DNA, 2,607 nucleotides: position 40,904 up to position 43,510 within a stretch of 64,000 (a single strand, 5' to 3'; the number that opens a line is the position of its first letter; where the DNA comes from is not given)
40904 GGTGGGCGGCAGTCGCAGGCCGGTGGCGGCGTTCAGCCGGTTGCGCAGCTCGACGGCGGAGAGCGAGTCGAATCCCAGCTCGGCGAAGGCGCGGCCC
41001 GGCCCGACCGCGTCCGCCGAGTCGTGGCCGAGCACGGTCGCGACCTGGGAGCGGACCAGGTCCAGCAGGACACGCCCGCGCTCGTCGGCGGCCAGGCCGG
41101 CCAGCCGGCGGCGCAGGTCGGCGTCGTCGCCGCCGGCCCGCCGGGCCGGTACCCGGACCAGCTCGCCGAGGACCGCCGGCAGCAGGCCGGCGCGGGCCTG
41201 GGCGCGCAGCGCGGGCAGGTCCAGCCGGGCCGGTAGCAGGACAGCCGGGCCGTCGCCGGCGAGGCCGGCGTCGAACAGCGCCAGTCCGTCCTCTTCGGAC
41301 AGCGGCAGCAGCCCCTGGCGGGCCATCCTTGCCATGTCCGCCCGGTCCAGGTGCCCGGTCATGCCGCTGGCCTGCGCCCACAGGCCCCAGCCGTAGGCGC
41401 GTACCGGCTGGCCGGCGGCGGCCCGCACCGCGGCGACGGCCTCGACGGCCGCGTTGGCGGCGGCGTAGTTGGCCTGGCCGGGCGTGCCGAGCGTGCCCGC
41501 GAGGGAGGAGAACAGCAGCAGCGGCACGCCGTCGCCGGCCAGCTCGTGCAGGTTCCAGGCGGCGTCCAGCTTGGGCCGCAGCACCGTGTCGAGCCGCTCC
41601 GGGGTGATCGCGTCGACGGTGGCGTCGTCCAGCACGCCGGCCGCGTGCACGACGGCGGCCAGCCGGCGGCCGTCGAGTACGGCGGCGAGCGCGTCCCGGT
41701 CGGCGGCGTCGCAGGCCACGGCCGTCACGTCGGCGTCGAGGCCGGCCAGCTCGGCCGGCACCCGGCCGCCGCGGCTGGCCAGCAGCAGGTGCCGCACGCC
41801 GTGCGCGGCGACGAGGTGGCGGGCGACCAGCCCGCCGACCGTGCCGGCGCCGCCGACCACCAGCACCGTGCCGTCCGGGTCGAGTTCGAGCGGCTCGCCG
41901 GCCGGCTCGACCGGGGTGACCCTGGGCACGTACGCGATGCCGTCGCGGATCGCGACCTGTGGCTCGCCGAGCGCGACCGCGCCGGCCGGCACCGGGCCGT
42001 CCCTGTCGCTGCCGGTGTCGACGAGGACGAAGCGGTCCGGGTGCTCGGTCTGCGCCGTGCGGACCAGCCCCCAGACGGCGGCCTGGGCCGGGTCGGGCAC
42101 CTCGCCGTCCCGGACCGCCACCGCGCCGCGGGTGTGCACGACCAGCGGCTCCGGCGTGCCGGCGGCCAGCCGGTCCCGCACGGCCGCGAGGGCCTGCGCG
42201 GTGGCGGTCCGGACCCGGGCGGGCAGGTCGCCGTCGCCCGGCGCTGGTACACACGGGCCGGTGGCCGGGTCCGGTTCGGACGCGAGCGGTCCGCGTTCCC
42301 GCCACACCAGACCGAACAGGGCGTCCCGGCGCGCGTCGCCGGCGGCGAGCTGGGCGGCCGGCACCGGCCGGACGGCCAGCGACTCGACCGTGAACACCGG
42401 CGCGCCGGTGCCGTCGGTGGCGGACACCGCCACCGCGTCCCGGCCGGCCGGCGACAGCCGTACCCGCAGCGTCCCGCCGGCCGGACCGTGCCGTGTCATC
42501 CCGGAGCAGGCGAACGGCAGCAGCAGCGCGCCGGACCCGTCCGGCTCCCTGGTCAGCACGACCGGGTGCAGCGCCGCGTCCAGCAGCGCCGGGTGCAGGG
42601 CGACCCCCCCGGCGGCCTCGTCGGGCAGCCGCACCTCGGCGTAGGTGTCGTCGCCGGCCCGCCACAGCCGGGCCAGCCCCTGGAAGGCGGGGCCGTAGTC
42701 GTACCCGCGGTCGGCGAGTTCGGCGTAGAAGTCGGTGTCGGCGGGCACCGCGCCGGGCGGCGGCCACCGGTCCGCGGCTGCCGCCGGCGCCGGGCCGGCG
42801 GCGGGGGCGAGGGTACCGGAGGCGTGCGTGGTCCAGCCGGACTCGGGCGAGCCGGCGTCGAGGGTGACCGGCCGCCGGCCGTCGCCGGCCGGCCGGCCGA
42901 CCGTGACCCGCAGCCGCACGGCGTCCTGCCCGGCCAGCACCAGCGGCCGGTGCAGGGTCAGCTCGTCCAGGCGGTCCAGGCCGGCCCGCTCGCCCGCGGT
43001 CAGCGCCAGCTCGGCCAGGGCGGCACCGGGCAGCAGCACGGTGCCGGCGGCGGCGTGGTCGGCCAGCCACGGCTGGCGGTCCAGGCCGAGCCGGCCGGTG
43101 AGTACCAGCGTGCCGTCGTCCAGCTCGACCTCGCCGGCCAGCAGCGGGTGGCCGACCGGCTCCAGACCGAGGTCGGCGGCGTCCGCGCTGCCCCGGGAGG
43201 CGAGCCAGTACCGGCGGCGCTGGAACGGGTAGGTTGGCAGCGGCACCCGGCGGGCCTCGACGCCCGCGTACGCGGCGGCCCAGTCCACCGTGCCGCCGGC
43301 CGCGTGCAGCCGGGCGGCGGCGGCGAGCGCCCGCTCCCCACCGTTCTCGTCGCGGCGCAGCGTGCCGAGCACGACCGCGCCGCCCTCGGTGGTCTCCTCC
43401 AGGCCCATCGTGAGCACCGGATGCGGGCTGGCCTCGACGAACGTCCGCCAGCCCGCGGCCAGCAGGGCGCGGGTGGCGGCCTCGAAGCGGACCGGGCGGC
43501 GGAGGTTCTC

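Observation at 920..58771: One co-directional, translationally coupled tetronate + modular PKS gene string (~58 kb, 13 genes)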

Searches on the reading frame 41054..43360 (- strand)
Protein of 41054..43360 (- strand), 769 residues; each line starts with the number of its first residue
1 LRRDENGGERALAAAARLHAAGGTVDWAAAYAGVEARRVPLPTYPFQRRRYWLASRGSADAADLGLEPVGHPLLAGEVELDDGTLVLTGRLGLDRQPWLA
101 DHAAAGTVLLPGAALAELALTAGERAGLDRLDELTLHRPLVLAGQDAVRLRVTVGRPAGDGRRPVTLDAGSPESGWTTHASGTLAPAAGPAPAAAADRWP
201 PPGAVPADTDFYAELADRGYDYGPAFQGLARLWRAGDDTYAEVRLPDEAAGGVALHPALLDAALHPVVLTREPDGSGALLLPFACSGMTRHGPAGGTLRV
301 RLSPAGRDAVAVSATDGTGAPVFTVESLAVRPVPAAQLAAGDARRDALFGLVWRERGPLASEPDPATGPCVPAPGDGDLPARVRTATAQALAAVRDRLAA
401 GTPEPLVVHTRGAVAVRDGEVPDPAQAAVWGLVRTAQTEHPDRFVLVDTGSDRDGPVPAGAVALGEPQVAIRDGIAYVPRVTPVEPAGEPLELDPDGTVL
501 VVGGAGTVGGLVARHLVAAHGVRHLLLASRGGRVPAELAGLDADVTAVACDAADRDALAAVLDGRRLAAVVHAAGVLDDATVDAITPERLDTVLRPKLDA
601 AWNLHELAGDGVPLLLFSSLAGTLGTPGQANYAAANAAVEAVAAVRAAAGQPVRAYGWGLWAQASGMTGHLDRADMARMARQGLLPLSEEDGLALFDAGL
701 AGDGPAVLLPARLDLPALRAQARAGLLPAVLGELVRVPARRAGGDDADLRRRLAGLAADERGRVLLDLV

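Call 9: search_protein_families(library=pfam, proteins=[window:41054-43360:-], max_evalue=0.001)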
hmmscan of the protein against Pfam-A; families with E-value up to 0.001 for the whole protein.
window:41054-43360:- (769 aa): 8 families
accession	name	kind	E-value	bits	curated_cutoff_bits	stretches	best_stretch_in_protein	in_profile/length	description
PF08659.16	KR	-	2.4e-40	138.8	22.6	1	497-662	1-179/180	KR domain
PF21089.3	PKS_DH_N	-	5.1e-25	87.8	27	1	71-166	1-99/103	Polyketide synthase dehydratase domain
PF14765.12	PS-DH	-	3.6e-24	85.6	23.7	1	196-338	6-164/166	Polyketide synthase dehydratase N-terminal domain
PF22953.2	SpnB_Rossmann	-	3.5e-13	50.6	27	1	388-481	73-170/170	Polyketide synthase extender module SpnB, Rossmann fold domain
PF00106.31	adh_short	-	2.5e-07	30.8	26.6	1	498-645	2-162/195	short chain dehydrogenase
PF01370.27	Epimerase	-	1e-05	25.6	20.9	1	499-588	1-85/240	NAD dependent epimerase/dehydratase family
PF13561.12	adh_short_C2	-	8.3e-05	22.7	27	1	537-648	39-159/236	Enoyl-(Acyl carrier protein) reductase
PF03435.24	Sacchrp_dh_NADP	-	0.00022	22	25.1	1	499-581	1-83/129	Saccharopine dehydrogenase NADP binding domain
